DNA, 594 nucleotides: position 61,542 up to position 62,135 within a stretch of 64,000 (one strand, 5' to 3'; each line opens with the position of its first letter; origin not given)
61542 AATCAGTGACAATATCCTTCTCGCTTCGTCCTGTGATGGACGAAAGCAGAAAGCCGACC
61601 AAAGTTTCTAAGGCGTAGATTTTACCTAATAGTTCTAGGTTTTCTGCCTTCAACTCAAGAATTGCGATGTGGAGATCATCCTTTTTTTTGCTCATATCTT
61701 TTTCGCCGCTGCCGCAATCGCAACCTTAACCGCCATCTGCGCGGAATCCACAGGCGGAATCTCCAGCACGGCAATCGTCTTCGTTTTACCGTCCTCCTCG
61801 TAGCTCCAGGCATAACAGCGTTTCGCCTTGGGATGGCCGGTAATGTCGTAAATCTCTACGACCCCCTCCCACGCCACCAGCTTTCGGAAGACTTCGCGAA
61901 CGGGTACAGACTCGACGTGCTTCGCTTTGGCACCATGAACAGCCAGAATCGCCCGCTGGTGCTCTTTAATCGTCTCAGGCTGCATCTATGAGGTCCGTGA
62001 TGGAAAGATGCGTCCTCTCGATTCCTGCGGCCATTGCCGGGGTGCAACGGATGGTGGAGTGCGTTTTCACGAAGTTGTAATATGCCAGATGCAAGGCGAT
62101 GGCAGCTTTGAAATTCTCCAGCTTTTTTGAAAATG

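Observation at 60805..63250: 2.43-kb IS1-family transposon with cargo, defined by perfect 17-bp terminal inverted repeats and an 8-bp target-site duplication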

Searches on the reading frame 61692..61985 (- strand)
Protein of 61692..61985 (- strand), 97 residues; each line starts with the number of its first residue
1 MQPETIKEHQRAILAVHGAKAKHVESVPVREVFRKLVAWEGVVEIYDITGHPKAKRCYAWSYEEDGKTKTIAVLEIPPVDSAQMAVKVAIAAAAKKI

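Call 6: search_protein_families(library=pfam, proteins=[window:61692-61985:-], max_evalue=1)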
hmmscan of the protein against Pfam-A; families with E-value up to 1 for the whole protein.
window:61692-61985:- (97 aa): 1 family
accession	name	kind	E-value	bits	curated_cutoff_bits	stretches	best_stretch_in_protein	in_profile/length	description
PF01037.27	AsnC_trans_reg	-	0.075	13.4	25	1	28-51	10-33/73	Lrp/AsnC ligand binding domain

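Call 11: search_protein_families(library=ncbifam, proteins=[window:61692-61985:-], max_evalue=1)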
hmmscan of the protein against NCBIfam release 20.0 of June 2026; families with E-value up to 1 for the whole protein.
window:61692-61985:- (97 aa): 0 families

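Call 52: find_homologous_proteins(query=window:61692-61985:-)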
Query window:61692-61985:- (97 aa): 584 proteins with E <= 0.001 among 587 candidates; the best 120 are listed.
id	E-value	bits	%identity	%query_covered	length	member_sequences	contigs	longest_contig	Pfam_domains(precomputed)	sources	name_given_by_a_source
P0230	5.9e-56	204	100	100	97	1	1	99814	-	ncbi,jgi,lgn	ncbi:MAG: hypothetical protein ABSE62_00530 [Chthoniobacteraceae bacterium]|jgi:hypothetical protein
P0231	6.2e-45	169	83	86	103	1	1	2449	-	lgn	-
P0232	1.8e-44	167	79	97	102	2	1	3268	-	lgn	-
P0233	2.9e-43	163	81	84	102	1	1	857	-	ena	-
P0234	2.8e-42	160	77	84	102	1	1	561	-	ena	-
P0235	1.0e-41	158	78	81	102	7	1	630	-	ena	-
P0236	3.2e-41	157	78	96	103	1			-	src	-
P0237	6.2e-41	156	78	98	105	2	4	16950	-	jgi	jgi:hypothetical protein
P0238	6.4e-41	156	76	99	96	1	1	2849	-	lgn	-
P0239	6.5e-41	156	81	97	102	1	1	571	-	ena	-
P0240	1.1e-40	155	73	86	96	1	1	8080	-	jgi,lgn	-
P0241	3.6e-40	153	76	99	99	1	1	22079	-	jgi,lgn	-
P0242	1.2e-39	152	72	100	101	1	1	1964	-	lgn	-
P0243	3.3e-39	150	73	99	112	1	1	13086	-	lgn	-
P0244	8.2e-39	149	73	96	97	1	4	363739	-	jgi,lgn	jgi:hypothetical protein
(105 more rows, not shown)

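Call 55: search_solved_structures(query=A5, max_evalue=10)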
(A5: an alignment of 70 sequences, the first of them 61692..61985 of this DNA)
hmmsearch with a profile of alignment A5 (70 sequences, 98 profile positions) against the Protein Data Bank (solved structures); distinct sequences matched with E-value up to 10: 1.
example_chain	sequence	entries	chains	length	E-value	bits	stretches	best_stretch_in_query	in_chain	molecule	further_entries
5awx_A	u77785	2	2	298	0.92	12.6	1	28-65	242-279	Receptor-type tyrosine-protein phosphatase zeta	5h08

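Call 56: search_protein_families(library=padloc, proteins=[window:61692-61985:-], max_evalue=1)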
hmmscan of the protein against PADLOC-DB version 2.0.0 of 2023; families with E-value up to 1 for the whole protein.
window:61692-61985:- (97 aa): 0 families

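Call 57: search_protein_families(library=phrogs, proteins=[window:61692-61985:-], max_evalue=1)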
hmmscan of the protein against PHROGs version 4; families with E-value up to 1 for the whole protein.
window:61692-61985:- (97 aa): 0 families

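Call 62: predict_structure(alignment_id=A5)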
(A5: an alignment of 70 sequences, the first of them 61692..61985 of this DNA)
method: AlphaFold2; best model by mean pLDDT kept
length: 97 residues; sequences in the alignment: 70
mean_pLDDT: 89.0   pTM: 0.77
mean pLDDT of the five models: 89.0, 87.0, 86.3, 86.1, 85.6
residues with pLDDT >= 90: 60; 70-90: 34; 50-70: 3; < 50: 0
segments of 3 or more residues with pLDDT < 50: none
pLDDT, mean of each block of 10 residues (from residue 1): 82 91 93 85 94 93 87 93 92 76
secondary structure, 60 per line:
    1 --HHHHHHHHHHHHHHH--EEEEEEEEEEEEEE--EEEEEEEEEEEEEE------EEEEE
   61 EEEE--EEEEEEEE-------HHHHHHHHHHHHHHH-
elements in order: H3-17 E20-33 E36-49 E56-64 E67-74 H82-96

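Call 66: fold_search(model_id=the predicted structure, library=pdb)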
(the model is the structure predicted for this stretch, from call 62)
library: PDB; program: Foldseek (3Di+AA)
matches with E <= 10: 471; with E <= 0.001: 0
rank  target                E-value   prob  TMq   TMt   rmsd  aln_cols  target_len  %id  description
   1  5a0o_B                2.0e-01  0.33  0.26  0.27   7.1        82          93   11  adhiron raised against p300 (released 2015-07-15)
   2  1osc_B                2.8e-01  0.25  0.30  0.27  10.3       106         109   13  Crystal structure of rat CUTA1 at 2.15 A resolution (released 2003-11-25)
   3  9i5v_S                3.1e-01  0.28  0.31  0.28   9.8        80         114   12  70S P. gingivalis ribosome erm-delta-porN strain (released 2025-08-20)
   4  9i5t_S                3.5e-01  0.21  0.29  0.27  12.8        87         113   14  50S subunit of P. gingivalis ribosome with Lefamulin (released 2025-08-20)
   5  6yr8_B                5.2e-01  0.23  0.27  0.29   7.0        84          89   11  Affimer K6 - KRAS protein complex (released 2020-07-08)
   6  8wic_S                5.9e-01  0.18  0.29  0.26  11.8        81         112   15  Cryo- EM structure of Mycobacterium smegmatis 50S ribosomal subunit (body 1) of 70S ribosome, E- tRNA and RafH. (released 2024-02-28)
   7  9q6a_B                6.2e-01  0.13  0.24  0.12  14.6        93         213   11  Crystal structure of octameric COMMD-like protein MBK5214510 from Flavobacteriaceae bacterium (released 2025-10-01)
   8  5o60_Q                6.6e-01  0.14  0.27  0.25  12.9        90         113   14  Structure of the 50S large ribosomal subunit from Mycobacterium smegmatis (released 2017-07-12)
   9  9r5y_B                7.4e-01  0.25  0.30  0.37   5.7        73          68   14  Crystal structure of the C-terminal domain of human TNC in complex with Adhiron 52 (released 2025-06-18)
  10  7ny8_D                7.4e-01  0.16  0.27  0.27   7.2        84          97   10  Affimer K69 - KRAS protein complex (released 2021-07-07)
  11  1t6a                  8.3e-01  0.20  0.28  0.23  11.0        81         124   11  Crystal Structure of Protein of Unknown Function from Bacillus stearothermophilus (released 2004-07-06)
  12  7pb8_P                8.7e-01  0.11  0.23  0.12   8.4        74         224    4  Crystal structure of the CENP-OPQUR complex (released 2022-04-27)
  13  8ey0_A                8.7e-01  0.08  0.22  0.15  13.6       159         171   11  Structure of an orthogonal PYR1*:HAB1* chemical-induced dimerization module in complex with mandipropamid (released 2023-11-08)
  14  6ole_SC               8.7e-01  0.03  0.16  0.10  12.9        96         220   12  Human ribosome nascent chain complex (CDH1-RNC) stalled by a drug-like molecule with AP and PE tRNAs (released 2019-06-19)
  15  6stj_E                9.3e-01  0.15  0.29  0.31   7.0        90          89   11  Selective Affimers Recognize BCL-2 Family Proteins Through Non-Canonical Structural Motifs (released 2020-09-30)
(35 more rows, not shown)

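Call 89: fold_search(model_id=the predicted structure, library=viral)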
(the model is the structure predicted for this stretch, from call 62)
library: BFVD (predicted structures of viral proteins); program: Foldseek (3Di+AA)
matches with E <= 10: 838; with E <= 0.001: 0
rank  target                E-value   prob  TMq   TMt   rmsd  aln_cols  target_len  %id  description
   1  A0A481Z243            1.5e-01  0.18  0.22  0.06  11.8        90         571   12  Uncharacterized protein [Mimivirus LCMiAC02]
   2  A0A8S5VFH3            1.8e-01  0.51  0.28  0.13  12.6        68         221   13  Uncharacterized protein [Siphoviridae sp. ct1da40]
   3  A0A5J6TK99            2.2e-01  0.28  0.33  0.26  18.5       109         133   13  (no name in the UniProt tables at hand)
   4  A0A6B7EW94            2.6e-01  0.66  0.37  0.17   9.6        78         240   10  (no name in the UniProt tables at hand)
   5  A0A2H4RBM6            2.7e-01  0.57  0.33  0.40   6.2        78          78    9  Uncharacterized protein [Sulfolobus ellipsoid virus 1]
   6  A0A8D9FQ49            2.7e-01  0.15  0.23  0.10  12.4        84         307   11  uracil-DNA glycosylase [uncultured marine phage]
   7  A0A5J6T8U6            2.9e-01  0.07  0.15  0.06  14.8        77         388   21  (no name in the UniProt tables at hand)
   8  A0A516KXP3            3.2e-01  0.18  0.25  0.24  16.8        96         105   14  (no name in the UniProt tables at hand)
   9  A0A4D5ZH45            3.2e-01  0.18  0.26  0.13   6.9        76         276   10  Uncharacterized protein [Burkholderia phage BcepSaruman]
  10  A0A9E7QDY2            3.2e-01  0.16  0.26  0.25   7.9        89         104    9  (no name in the UniProt tables at hand)
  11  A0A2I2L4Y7            3.4e-01  0.66  0.35  0.08   4.6        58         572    7  6,7-dimethyl-8-ribityllumazine synthase [Orpheovirus IHUMI-LCC2]
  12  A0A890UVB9            3.4e-01  0.54  0.30  0.40  13.2        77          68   12  (no name in the UniProt tables at hand)
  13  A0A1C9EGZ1            3.6e-01  0.63  0.40  0.46   4.8        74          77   15  Uncharacterized protein [Mycobacterium phage Tonenili]
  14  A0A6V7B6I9            3.6e-01  0.21  0.20  0.26  10.2        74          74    9  (no name in the UniProt tables at hand)
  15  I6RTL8                3.9e-01  0.30  0.30  0.35  16.1        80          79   12  (no name in the UniProt tables at hand)
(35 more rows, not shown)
